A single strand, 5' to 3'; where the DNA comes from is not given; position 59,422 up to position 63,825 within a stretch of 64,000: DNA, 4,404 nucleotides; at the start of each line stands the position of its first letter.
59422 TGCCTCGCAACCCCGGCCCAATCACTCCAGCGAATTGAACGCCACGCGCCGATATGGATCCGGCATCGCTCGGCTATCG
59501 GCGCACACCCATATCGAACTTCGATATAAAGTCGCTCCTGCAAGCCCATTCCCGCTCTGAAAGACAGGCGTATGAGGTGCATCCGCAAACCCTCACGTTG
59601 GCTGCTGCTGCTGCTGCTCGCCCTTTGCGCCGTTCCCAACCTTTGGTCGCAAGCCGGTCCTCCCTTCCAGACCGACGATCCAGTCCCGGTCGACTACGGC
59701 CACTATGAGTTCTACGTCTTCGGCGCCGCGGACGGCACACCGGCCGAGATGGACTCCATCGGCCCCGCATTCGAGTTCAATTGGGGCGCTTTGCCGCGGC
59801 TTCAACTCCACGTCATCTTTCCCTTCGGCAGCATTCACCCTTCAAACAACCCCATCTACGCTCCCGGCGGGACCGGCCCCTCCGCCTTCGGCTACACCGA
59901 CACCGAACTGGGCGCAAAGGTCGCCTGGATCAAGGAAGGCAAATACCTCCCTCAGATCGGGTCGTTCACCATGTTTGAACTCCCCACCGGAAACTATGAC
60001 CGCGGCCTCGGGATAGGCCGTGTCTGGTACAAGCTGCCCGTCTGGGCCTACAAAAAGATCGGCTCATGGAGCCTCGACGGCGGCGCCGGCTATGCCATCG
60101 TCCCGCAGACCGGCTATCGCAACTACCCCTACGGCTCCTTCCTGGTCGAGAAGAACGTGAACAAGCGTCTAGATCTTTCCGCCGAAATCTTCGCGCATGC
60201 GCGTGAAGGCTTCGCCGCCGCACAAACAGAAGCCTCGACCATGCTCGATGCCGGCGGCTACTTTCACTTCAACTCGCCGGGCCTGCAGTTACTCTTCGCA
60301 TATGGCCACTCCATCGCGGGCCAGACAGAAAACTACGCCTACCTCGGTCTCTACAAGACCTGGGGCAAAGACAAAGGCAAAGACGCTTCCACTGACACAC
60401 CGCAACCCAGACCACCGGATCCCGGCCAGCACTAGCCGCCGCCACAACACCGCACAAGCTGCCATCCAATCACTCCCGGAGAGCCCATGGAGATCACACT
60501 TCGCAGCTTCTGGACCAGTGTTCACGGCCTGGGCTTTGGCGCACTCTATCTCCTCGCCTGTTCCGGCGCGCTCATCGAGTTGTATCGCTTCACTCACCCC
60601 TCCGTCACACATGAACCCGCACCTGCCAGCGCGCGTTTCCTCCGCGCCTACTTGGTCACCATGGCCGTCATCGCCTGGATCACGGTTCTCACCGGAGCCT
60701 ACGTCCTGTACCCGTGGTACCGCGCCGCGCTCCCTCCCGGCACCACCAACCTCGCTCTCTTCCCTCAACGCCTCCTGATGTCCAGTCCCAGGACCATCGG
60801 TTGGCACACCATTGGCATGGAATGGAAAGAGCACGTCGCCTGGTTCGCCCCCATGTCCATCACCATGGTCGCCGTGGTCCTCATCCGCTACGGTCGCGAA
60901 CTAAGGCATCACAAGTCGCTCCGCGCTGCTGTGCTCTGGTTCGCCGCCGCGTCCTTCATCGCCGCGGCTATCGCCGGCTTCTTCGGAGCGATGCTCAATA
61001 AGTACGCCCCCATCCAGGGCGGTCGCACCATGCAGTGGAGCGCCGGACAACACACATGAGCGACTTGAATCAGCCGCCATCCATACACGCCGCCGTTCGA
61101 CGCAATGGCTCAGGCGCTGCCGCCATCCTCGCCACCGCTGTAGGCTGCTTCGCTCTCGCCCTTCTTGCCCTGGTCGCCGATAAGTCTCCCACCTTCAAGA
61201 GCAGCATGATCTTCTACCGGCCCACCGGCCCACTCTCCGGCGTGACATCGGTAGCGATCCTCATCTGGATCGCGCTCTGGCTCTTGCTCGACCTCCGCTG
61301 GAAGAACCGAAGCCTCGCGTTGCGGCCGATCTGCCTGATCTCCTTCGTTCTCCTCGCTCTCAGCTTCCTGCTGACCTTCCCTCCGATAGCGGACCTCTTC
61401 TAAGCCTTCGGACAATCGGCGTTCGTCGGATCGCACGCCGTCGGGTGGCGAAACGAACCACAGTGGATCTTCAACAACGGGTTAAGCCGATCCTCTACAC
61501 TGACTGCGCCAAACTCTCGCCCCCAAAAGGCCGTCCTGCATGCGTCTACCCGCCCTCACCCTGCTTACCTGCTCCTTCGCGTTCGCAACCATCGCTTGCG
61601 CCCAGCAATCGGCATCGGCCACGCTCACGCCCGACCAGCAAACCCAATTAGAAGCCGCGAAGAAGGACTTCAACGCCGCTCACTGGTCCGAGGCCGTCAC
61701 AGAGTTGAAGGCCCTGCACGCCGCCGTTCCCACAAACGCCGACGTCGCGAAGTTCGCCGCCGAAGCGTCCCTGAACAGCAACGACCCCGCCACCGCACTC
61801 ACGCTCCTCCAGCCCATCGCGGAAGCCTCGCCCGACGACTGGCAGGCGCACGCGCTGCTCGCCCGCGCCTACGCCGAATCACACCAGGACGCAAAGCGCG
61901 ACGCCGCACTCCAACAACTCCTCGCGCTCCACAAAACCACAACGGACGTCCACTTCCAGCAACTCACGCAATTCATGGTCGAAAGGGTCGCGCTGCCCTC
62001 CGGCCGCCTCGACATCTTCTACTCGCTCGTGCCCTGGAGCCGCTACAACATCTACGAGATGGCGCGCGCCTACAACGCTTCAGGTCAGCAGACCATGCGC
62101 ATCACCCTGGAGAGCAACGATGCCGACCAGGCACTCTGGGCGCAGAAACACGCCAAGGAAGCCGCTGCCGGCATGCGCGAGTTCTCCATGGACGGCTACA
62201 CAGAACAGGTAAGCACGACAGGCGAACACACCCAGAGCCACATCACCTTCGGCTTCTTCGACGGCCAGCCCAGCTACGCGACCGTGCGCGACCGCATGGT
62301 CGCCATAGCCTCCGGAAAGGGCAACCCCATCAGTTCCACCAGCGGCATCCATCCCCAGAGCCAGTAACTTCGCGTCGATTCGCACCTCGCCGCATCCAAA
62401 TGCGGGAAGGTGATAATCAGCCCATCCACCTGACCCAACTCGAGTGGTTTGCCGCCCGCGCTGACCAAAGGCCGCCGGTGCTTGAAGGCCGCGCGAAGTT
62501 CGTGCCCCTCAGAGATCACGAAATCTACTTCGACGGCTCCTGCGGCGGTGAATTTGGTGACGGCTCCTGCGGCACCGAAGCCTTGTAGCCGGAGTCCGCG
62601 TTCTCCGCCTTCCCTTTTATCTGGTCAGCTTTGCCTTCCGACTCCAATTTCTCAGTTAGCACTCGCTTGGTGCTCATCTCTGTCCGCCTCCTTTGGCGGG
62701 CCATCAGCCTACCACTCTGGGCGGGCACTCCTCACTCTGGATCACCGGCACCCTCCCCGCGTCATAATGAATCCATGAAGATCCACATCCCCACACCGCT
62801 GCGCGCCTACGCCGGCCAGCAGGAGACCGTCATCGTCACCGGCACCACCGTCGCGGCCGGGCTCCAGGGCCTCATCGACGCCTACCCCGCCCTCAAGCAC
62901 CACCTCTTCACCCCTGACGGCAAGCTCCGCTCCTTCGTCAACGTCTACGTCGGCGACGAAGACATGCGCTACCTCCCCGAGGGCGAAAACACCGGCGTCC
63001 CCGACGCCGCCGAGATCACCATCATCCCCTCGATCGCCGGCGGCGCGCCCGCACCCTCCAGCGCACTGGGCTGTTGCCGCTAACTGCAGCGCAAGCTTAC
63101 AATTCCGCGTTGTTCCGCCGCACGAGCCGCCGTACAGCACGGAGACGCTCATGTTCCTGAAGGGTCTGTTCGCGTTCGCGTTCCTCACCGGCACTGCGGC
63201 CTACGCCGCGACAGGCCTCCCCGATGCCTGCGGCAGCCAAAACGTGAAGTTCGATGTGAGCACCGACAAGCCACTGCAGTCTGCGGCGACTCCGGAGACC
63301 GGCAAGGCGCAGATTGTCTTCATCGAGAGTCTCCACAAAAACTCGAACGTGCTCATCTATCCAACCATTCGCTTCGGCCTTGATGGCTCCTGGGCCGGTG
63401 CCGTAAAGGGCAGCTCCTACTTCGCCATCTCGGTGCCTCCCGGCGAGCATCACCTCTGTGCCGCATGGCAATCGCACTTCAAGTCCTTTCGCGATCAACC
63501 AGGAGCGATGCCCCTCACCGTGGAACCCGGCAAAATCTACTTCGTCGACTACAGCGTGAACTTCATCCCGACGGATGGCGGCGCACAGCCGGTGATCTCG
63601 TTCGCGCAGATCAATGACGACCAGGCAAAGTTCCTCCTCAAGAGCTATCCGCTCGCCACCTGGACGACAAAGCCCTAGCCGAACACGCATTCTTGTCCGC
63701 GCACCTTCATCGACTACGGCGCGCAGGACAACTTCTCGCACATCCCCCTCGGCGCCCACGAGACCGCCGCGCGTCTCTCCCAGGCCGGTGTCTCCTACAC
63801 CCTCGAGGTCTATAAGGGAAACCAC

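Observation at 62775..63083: MoaD/ThiS-type sulfur carrier with a 12-aa extension after its Gly-Gly, 5 kb from an Mtb-type CysM plus JAMM (Mec+) pair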

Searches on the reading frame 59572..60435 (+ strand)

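Call 64: search_protein_families(library=pfam, proteins=[window:59572-60435:+], max_evalue=0.01)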
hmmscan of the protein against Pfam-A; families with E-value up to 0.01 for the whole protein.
window:59572-60435:+ (287 aa): 1 family
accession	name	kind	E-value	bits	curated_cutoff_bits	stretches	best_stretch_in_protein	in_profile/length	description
PF13557.12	Phenol_MetA_deg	-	2.4e-07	31.5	22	1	77-256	40-233/242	Putative MetA-pathway of phenol degradation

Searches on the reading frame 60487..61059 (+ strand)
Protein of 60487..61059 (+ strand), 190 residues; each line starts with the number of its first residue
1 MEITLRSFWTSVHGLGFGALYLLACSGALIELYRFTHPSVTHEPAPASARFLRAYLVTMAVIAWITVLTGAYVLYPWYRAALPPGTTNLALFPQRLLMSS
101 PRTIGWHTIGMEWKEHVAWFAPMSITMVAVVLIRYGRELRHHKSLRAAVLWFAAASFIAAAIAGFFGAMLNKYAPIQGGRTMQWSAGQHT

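Call 64: search_protein_families(library=pfam, proteins=[window:60487-61059:+], max_evalue=0.01)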
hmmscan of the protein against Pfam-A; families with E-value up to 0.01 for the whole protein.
window:60487-61059:+ (190 aa): 1 family
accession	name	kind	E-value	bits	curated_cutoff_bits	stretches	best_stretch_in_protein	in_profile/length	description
PF06749.17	DUF1218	-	0.01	16.7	25.3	0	19-74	1-53/95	Protein of unknown function (DUF1218)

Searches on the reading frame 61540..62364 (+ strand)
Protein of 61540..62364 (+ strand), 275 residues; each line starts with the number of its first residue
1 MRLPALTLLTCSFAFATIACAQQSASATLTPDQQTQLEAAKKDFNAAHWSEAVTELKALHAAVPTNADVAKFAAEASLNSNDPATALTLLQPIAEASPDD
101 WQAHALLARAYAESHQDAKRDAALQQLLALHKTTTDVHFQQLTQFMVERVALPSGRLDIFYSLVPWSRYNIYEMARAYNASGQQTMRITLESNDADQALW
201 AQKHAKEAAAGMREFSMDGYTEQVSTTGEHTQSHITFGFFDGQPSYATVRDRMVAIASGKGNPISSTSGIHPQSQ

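Call 5: search_protein_families(library=pfam, proteins=[window:61540-62364:+], max_evalue=0.01)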
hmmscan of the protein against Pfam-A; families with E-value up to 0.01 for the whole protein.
seq(275 aa): 3 families
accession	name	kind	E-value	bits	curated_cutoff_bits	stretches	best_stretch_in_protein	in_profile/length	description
PF14559.12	TPR_19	-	3.5e-08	34.1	25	2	49-109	7-67/68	Tetratricopeptide repeat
PF25058.1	ARM_TT21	-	0.00056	20.3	27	1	50-119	77-146/155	Tetratricopeptide repeat protein 21 ARM repeat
PF13428.12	TPR_14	-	0.0022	18.9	23.5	0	73-110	7-44/44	Tetratricopeptide repeat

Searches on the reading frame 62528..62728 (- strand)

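Call 5: search_protein_families(library=pfam, proteins=[window:62528-62728:-], max_evalue=0.01)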
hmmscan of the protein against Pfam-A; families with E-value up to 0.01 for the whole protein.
seq(67 aa): 1 family
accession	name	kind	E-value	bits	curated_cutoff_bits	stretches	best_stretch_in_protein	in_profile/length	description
PF05532.17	CsbD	-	0.0013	19.1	40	1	26-44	25-43/53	CsbD-like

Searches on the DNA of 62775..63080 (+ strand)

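Call 48: search_rna_families(sources=[L004, L085, L020, L001], threshold=gathering)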
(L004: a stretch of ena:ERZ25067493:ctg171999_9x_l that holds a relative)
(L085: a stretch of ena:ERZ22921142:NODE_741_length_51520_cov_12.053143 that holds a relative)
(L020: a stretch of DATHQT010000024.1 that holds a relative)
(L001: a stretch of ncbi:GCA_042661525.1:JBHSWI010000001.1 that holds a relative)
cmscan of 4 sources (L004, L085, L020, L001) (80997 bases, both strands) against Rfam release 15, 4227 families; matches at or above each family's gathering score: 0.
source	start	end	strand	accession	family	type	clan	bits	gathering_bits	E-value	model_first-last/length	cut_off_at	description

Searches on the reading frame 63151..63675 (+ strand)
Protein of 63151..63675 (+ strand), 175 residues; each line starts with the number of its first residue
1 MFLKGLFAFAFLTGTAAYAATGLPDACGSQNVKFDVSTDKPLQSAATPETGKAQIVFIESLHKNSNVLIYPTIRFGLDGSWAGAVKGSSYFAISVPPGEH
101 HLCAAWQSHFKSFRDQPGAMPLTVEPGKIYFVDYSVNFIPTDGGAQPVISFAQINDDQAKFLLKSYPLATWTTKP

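Call 5: search_protein_families(library=pfam, proteins=[window:63151-63675:+], max_evalue=0.01)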
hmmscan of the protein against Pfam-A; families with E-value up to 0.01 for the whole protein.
seq(175 aa): 1 family
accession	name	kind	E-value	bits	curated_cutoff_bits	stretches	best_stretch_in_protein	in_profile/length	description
PF11008.14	DUF2846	-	2e-05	25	34.3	1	73-143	24-90/92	Protein of unknown function (DUF2846)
